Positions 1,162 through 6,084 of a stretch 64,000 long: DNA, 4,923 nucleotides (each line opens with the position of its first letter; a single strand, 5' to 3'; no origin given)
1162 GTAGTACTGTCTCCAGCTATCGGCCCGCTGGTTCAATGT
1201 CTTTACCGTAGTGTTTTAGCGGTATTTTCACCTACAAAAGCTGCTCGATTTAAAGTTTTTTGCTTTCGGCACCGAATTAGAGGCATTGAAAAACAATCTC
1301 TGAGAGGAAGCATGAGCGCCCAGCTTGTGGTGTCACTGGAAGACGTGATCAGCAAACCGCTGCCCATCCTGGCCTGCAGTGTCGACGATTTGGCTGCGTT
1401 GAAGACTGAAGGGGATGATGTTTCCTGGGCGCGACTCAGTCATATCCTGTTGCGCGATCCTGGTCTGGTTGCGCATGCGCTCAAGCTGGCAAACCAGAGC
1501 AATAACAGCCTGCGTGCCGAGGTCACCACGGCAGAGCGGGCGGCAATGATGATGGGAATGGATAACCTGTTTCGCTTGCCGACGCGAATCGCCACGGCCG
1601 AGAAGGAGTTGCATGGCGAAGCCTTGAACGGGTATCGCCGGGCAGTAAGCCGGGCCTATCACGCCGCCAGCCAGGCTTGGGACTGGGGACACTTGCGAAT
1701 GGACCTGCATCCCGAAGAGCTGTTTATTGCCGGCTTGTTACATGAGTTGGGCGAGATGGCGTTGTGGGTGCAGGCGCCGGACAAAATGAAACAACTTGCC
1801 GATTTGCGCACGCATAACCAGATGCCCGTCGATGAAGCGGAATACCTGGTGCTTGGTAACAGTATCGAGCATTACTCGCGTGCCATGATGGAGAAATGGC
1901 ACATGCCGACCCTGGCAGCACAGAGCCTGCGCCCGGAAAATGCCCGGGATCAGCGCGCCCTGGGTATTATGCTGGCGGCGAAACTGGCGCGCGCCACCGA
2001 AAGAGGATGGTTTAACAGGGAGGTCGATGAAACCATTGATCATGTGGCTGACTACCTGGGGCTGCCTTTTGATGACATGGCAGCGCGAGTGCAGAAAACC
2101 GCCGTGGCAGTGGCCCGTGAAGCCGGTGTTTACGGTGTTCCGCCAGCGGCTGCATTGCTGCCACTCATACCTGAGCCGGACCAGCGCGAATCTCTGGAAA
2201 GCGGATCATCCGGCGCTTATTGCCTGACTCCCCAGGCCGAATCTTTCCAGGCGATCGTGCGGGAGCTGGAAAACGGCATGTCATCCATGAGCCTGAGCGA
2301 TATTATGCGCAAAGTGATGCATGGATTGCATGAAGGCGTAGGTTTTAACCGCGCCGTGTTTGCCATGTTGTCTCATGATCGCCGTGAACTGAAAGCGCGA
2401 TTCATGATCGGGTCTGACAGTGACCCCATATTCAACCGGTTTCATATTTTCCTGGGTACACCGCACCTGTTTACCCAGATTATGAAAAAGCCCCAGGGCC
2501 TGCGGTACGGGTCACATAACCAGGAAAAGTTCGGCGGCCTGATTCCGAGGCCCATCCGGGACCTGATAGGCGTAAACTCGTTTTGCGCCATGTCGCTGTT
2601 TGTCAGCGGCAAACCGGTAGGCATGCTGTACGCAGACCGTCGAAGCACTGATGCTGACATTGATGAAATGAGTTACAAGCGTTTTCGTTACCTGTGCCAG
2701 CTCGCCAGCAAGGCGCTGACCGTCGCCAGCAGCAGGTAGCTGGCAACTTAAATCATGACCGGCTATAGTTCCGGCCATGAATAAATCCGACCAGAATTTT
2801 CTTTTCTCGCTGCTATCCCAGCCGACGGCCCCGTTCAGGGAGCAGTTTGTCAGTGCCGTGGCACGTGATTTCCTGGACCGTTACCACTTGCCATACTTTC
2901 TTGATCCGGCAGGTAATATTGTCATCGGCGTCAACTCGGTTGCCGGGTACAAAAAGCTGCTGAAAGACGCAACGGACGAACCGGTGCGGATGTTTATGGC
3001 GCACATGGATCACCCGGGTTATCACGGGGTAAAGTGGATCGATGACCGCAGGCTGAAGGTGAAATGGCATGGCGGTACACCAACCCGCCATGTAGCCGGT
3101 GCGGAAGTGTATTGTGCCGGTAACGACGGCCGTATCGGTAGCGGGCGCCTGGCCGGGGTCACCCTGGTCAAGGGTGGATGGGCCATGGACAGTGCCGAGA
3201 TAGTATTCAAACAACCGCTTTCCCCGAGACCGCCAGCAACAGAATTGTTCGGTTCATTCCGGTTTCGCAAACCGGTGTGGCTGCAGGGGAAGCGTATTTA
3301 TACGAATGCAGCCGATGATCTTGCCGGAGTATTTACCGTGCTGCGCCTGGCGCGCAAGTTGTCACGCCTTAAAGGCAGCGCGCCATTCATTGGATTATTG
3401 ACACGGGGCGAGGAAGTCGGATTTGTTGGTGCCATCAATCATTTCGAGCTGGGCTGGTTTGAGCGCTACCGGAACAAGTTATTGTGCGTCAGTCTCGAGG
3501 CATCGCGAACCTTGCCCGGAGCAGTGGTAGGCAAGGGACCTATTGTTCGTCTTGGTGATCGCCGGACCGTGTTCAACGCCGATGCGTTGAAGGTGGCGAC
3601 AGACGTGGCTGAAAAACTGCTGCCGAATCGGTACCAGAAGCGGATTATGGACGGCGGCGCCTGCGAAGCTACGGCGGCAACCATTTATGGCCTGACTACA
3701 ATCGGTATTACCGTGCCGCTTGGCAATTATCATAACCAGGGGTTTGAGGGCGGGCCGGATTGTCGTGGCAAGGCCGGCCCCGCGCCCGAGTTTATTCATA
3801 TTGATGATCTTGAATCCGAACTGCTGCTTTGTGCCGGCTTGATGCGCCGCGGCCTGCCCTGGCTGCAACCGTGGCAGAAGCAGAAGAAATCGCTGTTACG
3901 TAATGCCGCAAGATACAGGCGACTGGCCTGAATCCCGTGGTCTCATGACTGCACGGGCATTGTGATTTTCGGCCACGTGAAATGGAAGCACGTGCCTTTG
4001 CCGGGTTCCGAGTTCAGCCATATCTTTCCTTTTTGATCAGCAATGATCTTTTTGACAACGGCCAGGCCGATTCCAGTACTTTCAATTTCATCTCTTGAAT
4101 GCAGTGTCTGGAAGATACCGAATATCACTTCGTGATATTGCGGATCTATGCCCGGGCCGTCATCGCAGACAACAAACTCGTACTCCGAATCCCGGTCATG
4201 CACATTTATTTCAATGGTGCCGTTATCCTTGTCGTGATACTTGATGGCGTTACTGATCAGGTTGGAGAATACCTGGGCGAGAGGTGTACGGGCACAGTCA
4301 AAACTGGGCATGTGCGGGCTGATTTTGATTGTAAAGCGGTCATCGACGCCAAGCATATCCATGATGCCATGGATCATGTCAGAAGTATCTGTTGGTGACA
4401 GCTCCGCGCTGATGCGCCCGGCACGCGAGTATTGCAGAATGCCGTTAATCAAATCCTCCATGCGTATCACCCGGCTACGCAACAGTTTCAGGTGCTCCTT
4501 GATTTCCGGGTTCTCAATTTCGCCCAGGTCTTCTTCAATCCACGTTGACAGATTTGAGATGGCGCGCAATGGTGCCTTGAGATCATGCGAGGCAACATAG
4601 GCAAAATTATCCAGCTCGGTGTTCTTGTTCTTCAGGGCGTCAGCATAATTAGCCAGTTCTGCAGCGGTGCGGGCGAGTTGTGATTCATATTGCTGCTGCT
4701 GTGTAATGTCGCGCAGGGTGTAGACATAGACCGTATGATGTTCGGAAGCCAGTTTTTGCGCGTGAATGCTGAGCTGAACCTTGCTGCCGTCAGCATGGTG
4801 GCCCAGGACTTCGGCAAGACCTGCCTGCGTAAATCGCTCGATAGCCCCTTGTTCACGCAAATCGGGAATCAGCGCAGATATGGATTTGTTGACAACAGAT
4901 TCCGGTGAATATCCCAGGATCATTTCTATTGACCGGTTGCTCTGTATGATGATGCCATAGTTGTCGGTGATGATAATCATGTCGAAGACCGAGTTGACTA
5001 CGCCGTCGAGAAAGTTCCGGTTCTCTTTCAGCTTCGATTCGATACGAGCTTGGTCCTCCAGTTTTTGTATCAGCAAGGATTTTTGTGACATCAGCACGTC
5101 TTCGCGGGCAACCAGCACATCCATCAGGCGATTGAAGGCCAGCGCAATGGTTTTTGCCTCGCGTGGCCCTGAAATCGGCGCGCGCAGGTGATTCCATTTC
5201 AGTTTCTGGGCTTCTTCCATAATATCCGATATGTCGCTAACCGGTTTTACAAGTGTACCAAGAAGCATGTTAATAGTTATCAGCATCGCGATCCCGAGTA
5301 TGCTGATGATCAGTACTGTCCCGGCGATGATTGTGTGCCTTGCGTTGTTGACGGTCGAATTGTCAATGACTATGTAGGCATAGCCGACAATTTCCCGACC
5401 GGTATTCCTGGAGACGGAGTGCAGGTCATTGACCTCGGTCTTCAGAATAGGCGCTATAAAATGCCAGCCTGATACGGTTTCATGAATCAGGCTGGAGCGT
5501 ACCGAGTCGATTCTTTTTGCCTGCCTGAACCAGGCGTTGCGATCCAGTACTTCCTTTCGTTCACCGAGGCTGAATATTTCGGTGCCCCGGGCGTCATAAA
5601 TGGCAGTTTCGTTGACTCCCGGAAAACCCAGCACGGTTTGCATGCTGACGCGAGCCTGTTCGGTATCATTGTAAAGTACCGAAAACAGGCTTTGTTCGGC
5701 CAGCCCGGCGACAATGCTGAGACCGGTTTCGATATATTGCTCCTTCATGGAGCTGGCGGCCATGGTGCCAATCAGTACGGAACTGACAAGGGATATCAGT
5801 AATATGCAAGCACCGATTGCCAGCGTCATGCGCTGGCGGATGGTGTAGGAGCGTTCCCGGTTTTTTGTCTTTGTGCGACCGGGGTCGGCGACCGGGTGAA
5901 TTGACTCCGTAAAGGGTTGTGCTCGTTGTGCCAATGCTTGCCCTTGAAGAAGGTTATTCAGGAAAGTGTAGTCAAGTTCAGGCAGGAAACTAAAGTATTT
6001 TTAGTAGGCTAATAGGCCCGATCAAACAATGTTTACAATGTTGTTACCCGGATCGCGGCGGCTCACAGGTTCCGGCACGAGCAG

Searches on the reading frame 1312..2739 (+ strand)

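Call 36: search_protein_families(library=pfam, proteins=[window:1312-2739:+], max_evalue=0.0001)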
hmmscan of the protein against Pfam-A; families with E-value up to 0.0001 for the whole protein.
window:1312-2739:+ (475 aa): 1 family
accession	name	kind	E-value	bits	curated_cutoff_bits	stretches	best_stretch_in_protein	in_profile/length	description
PF08668.18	HDOD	-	2.7e-22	79.7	22.9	1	32-204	15-188/196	HDOD domain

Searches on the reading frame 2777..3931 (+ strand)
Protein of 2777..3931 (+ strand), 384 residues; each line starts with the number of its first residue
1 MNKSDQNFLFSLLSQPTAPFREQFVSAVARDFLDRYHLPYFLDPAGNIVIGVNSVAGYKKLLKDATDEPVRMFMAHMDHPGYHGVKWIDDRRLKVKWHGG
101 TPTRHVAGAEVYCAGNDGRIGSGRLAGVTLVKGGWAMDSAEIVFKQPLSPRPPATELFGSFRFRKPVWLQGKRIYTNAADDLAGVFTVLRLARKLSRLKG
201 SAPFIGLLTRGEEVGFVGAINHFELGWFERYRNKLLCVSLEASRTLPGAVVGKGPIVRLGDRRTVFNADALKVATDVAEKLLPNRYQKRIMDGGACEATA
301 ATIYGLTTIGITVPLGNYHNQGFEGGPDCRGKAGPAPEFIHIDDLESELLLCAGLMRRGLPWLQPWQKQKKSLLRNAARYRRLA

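Call 36: search_protein_families(library=pfam, proteins=[window:2777-3931:+], max_evalue=0.0001)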
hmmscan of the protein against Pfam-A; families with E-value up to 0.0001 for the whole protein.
window:2777-3931:+ (384 aa): 1 family
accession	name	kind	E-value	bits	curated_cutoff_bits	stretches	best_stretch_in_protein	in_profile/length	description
PF05343.19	Peptidase_M42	-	4.8e-15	55.8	23.2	1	63-320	8-276/292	M42 glutamyl aminopeptidase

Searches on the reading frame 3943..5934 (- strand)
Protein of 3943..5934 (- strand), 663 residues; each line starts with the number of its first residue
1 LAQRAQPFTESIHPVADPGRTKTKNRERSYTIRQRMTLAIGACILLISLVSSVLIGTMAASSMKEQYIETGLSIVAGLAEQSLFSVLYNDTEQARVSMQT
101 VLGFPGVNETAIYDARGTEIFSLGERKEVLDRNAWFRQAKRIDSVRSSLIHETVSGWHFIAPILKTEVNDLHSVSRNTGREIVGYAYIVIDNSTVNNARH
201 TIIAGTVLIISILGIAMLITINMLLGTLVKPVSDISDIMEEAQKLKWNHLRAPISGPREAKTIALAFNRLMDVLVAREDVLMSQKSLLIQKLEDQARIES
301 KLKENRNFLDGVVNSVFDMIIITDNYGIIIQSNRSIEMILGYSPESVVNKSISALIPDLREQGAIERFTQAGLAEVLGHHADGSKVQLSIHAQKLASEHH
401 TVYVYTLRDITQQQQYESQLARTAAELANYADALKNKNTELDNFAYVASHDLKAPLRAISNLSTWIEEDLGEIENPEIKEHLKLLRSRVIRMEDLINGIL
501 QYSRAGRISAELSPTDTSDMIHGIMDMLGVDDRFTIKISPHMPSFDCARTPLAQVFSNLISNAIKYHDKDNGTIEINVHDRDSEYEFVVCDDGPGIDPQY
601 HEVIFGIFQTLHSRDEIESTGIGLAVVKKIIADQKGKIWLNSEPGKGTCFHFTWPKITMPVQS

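Call 36: search_protein_families(library=pfam, proteins=[window:3943-5934:-], max_evalue=0.0001)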
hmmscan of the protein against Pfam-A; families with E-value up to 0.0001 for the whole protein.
window:3943-5934:- (663 aa): 4 families
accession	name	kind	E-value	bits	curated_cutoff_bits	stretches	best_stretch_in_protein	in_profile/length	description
PF02518.31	HATPase_c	-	2.2e-27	96.1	26.4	1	550-656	4-109/111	Histidine kinase-, DNA gyrase B-, and HSP90-like ATPase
PF00512.31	HisKA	-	2.3e-09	37.6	26.9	1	442-505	3-63/66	His Kinase A (phospho-acceptor) domain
PF13426.13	PAS_9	-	3.2e-09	37.4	27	1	318-412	2-103/103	PAS domain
PF00989.32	PAS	-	2.3e-07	31.3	22.6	1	309-410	3-113/113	PAS fold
